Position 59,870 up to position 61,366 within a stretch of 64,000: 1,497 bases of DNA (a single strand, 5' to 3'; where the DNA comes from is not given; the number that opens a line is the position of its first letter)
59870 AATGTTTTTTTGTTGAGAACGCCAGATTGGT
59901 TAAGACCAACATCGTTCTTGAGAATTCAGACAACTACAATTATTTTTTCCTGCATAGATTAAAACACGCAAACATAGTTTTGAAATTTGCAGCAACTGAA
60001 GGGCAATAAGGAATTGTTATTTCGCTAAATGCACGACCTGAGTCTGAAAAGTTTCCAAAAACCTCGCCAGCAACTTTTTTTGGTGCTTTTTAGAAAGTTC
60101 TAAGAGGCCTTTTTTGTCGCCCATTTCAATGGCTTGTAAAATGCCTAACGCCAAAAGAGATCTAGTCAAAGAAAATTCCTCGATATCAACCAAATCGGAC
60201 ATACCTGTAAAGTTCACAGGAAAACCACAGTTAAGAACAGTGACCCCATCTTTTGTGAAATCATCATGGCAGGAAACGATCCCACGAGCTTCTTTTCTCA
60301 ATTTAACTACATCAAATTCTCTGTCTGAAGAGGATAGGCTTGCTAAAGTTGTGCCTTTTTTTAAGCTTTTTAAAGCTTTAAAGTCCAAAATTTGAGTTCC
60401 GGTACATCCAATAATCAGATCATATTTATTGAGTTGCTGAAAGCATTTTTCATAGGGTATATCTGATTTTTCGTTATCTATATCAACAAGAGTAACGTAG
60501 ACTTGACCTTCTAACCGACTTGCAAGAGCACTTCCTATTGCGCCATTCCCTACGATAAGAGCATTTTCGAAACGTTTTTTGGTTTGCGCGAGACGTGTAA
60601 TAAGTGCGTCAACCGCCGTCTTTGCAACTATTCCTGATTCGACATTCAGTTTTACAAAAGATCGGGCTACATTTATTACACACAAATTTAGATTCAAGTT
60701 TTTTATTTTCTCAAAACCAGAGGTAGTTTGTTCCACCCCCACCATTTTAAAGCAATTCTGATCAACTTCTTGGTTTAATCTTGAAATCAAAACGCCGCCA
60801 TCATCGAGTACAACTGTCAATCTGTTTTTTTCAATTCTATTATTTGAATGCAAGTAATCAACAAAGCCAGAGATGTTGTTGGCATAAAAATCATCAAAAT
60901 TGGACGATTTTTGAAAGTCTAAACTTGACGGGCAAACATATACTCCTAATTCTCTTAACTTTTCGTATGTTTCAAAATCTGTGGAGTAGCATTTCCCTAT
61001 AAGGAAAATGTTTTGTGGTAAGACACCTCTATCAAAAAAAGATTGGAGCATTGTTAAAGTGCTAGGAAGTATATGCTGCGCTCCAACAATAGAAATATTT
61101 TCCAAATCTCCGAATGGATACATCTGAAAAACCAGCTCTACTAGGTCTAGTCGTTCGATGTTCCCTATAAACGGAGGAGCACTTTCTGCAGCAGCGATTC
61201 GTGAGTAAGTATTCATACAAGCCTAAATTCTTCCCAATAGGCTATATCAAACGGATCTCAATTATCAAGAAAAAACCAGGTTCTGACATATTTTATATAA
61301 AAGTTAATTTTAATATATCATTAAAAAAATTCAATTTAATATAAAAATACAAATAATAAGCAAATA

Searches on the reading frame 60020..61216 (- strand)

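Call 89: search_protein_families(library=pfam, proteins=[window:60020-61216:-], max_evalue=0.001)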
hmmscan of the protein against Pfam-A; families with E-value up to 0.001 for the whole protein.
window:60020-61216:- (399 aa): 1 family
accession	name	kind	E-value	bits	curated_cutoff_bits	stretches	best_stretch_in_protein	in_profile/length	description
PF06690.17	HcgC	-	1.8e-05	24.8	31.4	1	197-288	24-121/248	FeGP cofactor biosynthesis protein, methyltransferase HcgC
